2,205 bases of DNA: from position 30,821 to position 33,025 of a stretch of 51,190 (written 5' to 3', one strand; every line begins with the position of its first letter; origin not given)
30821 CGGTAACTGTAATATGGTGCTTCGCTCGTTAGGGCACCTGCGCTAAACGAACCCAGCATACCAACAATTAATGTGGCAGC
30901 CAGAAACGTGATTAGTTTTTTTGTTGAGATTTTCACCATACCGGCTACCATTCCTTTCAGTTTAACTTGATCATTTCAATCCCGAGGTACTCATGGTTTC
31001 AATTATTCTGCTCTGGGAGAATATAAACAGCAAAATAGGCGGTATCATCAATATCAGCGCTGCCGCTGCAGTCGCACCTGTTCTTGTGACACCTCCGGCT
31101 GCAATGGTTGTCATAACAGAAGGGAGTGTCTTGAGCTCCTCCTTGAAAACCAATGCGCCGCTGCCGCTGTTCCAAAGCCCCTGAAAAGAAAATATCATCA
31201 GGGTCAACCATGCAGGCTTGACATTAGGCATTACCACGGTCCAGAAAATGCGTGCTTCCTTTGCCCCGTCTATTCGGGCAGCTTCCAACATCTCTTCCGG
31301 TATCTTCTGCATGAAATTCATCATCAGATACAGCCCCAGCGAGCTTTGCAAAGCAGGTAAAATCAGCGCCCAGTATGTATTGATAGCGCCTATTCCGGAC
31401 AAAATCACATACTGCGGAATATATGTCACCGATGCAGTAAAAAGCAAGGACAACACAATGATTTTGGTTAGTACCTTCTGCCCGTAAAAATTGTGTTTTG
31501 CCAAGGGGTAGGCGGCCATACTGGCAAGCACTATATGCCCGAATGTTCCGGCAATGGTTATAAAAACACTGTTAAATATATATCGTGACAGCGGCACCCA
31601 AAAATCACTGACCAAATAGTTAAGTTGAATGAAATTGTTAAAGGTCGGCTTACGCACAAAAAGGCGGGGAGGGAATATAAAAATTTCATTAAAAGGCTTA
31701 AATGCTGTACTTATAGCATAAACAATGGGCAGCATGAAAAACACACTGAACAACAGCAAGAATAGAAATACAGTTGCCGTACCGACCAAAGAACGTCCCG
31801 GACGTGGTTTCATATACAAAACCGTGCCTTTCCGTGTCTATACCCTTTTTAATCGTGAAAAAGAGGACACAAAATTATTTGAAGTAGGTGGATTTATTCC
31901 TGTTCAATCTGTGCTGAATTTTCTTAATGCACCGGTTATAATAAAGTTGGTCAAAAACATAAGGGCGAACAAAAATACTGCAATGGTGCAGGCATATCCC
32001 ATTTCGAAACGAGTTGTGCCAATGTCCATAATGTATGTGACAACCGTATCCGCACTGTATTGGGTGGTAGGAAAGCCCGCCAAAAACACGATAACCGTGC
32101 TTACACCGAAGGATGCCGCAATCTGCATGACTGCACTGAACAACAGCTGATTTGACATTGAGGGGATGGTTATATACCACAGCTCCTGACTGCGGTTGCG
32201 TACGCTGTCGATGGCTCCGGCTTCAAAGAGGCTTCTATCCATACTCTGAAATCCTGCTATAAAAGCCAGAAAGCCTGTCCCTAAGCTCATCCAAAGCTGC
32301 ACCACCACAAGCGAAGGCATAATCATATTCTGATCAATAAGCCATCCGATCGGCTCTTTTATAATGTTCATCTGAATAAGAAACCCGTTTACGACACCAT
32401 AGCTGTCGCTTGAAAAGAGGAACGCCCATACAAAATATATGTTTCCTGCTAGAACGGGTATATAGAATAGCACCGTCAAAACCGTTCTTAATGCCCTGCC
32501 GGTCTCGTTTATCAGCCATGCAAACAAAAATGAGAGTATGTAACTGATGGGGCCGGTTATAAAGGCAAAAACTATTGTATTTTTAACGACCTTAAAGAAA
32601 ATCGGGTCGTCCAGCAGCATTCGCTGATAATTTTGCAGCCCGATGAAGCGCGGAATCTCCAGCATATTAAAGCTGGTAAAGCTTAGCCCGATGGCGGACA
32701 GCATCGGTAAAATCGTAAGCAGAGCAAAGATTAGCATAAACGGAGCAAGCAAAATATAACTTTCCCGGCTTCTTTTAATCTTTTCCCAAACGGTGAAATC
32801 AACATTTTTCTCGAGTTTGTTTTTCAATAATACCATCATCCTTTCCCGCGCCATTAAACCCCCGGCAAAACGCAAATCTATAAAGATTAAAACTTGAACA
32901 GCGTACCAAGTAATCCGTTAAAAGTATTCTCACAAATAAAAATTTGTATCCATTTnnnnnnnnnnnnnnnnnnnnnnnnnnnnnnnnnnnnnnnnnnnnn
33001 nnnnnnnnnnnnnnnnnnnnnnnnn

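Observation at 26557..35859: Central module: CBM-fused 967-aa binding protein, two permeases, an NHL-propeller/TPR/Yip1 membrane protein and a DUF5696-like secreted protein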

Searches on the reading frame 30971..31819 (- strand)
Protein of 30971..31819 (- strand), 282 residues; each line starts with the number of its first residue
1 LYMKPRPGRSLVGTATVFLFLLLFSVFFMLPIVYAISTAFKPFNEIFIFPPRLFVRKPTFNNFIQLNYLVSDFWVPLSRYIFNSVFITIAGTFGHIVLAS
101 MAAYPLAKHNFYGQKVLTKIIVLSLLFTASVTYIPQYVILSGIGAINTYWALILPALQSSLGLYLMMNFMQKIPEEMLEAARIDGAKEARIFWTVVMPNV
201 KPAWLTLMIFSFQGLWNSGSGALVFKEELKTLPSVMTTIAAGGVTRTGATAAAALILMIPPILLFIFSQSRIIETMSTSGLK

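Call 4: search_protein_families(library=pfam, proteins=[window:30971-31819:-], max_evalue=0.01)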
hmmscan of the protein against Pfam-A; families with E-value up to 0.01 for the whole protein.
window:30971-31819:- (282 aa): 1 family
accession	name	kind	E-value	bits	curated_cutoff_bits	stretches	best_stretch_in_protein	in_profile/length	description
PF00528.27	BPD_transp_1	-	2.2e-14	54.1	26.4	1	96-269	2-175/184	Binding-protein-dependent transport system inner membrane component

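Call 5: search_protein_families(library=ncbifam, proteins=[window:30971-31819:-], max_evalue=0.01)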
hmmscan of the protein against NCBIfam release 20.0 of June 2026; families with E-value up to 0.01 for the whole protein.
window:30971-31819:- (282 aa): 17 families
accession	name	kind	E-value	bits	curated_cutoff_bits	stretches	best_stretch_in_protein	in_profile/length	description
NF040932.1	ABC_arch_GlcU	equivalog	7.9e-23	81.4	340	1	18-273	6-261/272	glucose ABC transporter permease GlcU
NF008210.0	PRK10973.1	equivalog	9.5e-22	78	297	1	21-274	16-274/281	sn-glycerol-3-phosphate ABC transporter permease UgpE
NF008231.0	PRK10998.1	equivalog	1.7e-12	47.5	261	1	17-282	16-295/296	maltose ABC transporter permease MalG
TIGR02141.1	modB_ABC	equivalog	5.5e-07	29.4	182.6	1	85-212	4-145/208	molybdate ABC transporter permease subunit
TIGR02139.1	permease_CysT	equivalog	2.6e-06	27.2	246.1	1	84-267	55-255/265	sulfate ABC transporter permease subunit CysT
TIGR01097.1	PhnE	equivalog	5.5e-06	26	216.7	1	21-212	14-192/252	phosphonate ABC transporter, permease protein PhnE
NF007047.0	PRK09500.1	equivalog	7.1e-06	25.8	326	1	81-244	60-226/257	spermidine/putrescine ABC transporter permease PotC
TIGR01581.1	Mo_ABC_porter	hypoth_equivalog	7.7e-06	25.6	210.3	1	81-213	23-169/225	ABC transporter permease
NF011624.0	PRK15050.1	equivalog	1.5e-05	24.3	247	1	168-259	182-274/297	2-aminoethylphosphonate ABC transporter permease subunit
NF006939.0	PRK09421.1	equivalog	1.8e-05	24.2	262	1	171-240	117-190/230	molybdate ABC transporter permease subunit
NF008208.0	PRK10971.1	equivalog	2.2e-05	24.1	415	1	104-270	83-268/277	sulfate/thiosulfate ABC transporter permease CysT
TIGR00969.1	3a0106s02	subfamily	6.4e-05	22.5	240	1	88-266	70-265/272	sulfate ABC transporter permease subunit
NF007852.0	PRK10561.1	equivalog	0.00017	21.6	335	0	19-210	20-221/295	sn-glycerol-3-phosphate ABC transporter permease UgpA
NF043073.1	MMSYN1_0195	equivalog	0.00018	19.8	1250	1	76-212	54-192/1021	spermidine/putrescine ABC transporter permease/substrate-binding protein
NF011691.0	PRK15111.1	equivalog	0.00021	21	379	1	83-206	101-218/296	putrescine export ABC transporter permease SapC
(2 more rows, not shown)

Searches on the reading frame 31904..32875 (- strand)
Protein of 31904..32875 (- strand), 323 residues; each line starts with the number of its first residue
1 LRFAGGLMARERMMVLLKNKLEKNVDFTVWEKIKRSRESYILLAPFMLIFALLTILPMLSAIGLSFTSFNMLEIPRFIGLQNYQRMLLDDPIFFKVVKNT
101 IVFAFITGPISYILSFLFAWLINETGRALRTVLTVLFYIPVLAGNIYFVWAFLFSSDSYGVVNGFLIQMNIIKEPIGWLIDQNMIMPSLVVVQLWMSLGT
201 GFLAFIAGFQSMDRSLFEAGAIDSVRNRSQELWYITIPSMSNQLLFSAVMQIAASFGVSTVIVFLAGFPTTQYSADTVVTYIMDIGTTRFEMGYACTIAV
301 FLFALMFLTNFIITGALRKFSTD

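Call 4: search_protein_families(library=pfam, proteins=[window:31904-32875:-], max_evalue=0.01)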
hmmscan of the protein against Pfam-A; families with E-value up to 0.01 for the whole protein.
window:31904-32875:- (323 aa): 1 family
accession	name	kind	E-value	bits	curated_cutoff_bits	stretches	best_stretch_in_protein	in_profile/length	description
PF00528.27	BPD_transp_1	-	2.3e-07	31.2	26.4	1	125-313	16-175/184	Binding-protein-dependent transport system inner membrane component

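Call 5: search_protein_families(library=ncbifam, proteins=[window:31904-32875:-], max_evalue=0.01)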
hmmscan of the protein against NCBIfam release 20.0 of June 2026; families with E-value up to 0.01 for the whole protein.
window:31904-32875:- (323 aa): 5 families
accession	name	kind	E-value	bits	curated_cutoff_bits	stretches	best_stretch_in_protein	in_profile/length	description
NF040931.1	ABC_arch_GlcT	equivalog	4.5e-17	62.6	360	1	47-316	5-272/278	glucose ABC transporter permease GlcT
NF007852.0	PRK10561.1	equivalog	1.9e-13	50.9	335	1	38-306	13-277/295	sn-glycerol-3-phosphate ABC transporter permease UgpA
NF007044.0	PRK09497.1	equivalog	3.2e-12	46.5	348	1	49-312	18-273/285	spermidine/putrescine ABC transporter permease PotB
TIGR03262.1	PhnU2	equivalog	6.8e-12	44.8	593.25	1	44-307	8-249/546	putative 2-aminoethylphosphonate ABC transporter permease subunit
NF007963.0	PRK10683.1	equivalog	5.2e-07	29.4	489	1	41-250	43-247/317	putrescine ABC transporter permease PotH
